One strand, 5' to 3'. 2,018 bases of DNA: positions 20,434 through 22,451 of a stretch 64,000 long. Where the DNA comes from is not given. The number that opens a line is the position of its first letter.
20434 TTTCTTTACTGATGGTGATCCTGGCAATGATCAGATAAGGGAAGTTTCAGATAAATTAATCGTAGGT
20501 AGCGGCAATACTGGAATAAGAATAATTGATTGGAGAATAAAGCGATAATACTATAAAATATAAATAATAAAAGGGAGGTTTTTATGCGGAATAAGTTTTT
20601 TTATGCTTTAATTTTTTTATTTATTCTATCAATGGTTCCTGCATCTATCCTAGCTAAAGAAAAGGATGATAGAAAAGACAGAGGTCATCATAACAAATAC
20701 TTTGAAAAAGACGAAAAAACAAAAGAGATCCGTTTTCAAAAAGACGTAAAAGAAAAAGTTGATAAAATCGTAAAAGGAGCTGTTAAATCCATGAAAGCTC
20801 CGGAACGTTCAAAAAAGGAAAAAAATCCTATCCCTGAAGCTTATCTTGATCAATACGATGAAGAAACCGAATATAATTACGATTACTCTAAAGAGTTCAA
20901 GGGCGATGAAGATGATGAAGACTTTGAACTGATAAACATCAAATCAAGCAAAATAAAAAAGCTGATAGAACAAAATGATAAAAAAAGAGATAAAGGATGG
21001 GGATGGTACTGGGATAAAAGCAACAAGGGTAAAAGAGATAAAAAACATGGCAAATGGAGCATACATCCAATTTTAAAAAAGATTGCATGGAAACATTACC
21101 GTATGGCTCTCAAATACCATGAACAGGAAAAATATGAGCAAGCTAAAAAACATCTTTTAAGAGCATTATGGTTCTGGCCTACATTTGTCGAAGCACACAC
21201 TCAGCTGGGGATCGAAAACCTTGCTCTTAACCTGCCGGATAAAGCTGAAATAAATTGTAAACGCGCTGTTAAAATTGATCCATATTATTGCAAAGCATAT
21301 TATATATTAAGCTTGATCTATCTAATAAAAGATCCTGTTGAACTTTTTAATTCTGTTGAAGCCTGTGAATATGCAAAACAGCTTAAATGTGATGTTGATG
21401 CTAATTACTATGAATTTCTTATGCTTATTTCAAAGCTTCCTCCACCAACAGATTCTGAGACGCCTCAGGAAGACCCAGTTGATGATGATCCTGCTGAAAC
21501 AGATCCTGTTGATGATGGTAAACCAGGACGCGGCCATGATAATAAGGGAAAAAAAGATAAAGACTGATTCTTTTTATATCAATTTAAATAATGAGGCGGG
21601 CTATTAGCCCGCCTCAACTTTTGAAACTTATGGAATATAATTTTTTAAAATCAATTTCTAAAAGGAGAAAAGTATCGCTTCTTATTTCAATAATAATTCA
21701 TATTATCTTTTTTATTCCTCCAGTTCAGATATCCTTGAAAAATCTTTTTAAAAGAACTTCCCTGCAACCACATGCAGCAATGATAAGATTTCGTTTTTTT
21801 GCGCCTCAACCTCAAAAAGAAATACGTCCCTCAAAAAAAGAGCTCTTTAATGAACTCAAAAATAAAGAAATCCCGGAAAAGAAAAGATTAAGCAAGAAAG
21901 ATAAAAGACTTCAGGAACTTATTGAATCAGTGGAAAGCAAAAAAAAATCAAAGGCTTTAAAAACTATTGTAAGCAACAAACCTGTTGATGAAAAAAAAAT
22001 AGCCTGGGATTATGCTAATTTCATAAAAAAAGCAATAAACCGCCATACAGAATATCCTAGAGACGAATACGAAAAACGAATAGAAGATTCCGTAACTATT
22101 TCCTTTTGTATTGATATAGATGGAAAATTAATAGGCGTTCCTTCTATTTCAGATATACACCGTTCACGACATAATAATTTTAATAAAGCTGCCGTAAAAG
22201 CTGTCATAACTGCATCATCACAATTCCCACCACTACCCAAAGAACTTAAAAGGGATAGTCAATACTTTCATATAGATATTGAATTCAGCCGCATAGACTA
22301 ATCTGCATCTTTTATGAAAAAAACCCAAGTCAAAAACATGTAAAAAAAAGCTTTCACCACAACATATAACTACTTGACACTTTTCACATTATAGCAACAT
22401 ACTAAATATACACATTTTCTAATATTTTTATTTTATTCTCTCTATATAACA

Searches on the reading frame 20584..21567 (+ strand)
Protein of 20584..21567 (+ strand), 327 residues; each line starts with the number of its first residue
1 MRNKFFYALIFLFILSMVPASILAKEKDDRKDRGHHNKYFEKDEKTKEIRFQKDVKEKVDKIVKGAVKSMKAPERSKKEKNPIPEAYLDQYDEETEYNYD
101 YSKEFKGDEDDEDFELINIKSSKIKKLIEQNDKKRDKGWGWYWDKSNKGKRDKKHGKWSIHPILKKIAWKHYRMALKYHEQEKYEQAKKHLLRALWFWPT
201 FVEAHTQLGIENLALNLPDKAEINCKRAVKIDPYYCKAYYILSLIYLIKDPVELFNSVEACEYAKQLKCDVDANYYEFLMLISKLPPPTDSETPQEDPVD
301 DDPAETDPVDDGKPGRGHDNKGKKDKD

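Call 34: search_protein_families(library=pfam, proteins=[window:20584-21567:+], max_evalue=0.0001)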
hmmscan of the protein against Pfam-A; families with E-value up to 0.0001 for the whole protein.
window:20584-21567:+ (327 aa): 2 families
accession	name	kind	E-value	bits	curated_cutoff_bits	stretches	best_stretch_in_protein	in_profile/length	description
PF00515.34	TPR_1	-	4.6e-10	39.3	27.8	0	171-201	4-34/34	Tetratricopeptide repeat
PF13414.12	TPR_11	-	9.5e-06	25.6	26.8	0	177-209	3-35/42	TPR repeat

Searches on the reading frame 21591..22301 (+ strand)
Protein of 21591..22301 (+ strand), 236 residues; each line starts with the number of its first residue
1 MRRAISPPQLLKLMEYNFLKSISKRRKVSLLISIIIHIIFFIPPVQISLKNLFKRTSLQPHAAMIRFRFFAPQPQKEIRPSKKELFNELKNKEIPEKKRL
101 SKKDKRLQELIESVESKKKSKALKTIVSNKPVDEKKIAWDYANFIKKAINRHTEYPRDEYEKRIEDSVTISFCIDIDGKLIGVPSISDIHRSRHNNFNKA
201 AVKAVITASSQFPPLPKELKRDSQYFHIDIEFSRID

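Call 34: search_protein_families(library=pfam, proteins=[window:21591-22301:+], max_evalue=0.0001)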
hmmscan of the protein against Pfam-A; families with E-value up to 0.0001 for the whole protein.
window:21591-22301:+ (236 aa): 2 families
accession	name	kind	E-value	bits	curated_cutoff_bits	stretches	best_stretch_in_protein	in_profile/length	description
PF03544.19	TonB_C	-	2.5e-07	31.5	24.6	1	152-232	2-77/79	Gram-negative bacterial TonB protein C-terminal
PF13103.11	TonB_2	-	4.6e-06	27.1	22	1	140-228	3-83/85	TonB C terminal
